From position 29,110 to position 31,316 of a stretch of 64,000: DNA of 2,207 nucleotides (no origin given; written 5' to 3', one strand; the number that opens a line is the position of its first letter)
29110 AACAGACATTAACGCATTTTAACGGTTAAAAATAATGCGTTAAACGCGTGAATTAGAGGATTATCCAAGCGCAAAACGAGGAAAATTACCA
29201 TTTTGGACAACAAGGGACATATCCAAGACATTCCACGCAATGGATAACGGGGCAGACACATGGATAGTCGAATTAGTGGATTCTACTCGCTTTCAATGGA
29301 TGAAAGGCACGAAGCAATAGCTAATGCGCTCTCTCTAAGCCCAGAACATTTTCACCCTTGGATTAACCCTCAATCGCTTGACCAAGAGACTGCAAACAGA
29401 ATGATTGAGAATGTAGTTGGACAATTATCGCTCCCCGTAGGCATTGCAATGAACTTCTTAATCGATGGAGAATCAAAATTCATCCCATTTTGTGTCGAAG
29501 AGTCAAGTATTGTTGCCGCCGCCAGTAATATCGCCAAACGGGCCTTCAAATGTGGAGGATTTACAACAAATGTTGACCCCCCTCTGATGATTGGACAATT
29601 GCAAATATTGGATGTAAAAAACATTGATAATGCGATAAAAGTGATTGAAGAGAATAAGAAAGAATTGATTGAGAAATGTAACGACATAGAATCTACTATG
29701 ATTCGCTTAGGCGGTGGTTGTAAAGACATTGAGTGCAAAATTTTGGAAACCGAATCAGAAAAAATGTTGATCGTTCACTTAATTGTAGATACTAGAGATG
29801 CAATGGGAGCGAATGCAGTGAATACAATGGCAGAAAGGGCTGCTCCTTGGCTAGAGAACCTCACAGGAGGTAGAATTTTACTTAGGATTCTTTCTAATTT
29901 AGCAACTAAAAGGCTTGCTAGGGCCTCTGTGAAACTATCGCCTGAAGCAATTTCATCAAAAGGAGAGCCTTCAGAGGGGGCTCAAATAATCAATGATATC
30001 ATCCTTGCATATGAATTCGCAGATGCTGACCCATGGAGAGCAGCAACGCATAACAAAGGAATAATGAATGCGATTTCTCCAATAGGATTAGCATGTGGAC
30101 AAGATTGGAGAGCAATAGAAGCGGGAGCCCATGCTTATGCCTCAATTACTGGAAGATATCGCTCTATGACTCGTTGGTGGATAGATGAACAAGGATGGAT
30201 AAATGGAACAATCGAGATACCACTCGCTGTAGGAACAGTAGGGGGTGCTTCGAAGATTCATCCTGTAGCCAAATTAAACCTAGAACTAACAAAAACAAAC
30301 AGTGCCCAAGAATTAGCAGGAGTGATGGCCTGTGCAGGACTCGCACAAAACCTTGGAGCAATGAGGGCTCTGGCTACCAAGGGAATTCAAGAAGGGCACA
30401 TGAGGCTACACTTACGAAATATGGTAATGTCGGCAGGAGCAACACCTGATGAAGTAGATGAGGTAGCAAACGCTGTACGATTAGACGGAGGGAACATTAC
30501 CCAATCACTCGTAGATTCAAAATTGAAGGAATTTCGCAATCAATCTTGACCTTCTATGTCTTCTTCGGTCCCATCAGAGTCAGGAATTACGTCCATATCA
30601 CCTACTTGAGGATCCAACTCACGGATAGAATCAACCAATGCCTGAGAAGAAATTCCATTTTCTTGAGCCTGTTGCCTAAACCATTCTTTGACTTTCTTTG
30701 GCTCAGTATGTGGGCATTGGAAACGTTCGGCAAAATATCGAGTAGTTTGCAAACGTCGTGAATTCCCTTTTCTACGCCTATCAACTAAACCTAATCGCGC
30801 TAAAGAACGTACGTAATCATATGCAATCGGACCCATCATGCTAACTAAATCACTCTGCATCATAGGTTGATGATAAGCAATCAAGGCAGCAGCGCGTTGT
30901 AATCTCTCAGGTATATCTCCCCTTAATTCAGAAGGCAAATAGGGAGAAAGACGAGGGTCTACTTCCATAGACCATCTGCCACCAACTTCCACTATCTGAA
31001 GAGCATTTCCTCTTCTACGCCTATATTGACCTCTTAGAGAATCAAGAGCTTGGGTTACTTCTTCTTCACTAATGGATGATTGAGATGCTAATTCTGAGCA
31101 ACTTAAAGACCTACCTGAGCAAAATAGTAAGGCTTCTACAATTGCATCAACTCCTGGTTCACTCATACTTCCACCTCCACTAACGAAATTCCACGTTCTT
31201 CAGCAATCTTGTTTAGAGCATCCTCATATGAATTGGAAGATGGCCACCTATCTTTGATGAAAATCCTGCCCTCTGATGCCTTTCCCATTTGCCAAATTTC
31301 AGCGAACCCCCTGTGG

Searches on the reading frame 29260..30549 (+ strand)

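Call 39: search_protein_families(library=pfam, proteins=[window:29260-30549:+], max_evalue=0.001)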
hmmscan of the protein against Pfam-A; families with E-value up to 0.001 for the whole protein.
window:29260-30549:+ (429 aa): 1 family
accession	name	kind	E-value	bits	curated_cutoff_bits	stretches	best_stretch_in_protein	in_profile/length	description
PF00368.23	HMG-CoA_red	-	9.4e-107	357.6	27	1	13-384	2-367/368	Hydroxymethylglutaryl-coenzyme A reductase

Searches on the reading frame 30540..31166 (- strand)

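Call 39: search_protein_families(library=pfam, proteins=[window:30540-31166:-], max_evalue=0.001)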
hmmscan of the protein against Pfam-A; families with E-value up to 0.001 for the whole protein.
window:30540-31166:- (208 aa): 1 family
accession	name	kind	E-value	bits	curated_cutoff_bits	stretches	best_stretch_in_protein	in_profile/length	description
PF04079.22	SMC_ScpB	-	1.5e-26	93.3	27.4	1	8-152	1-152/160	Segregation and condensation complex subunit ScpB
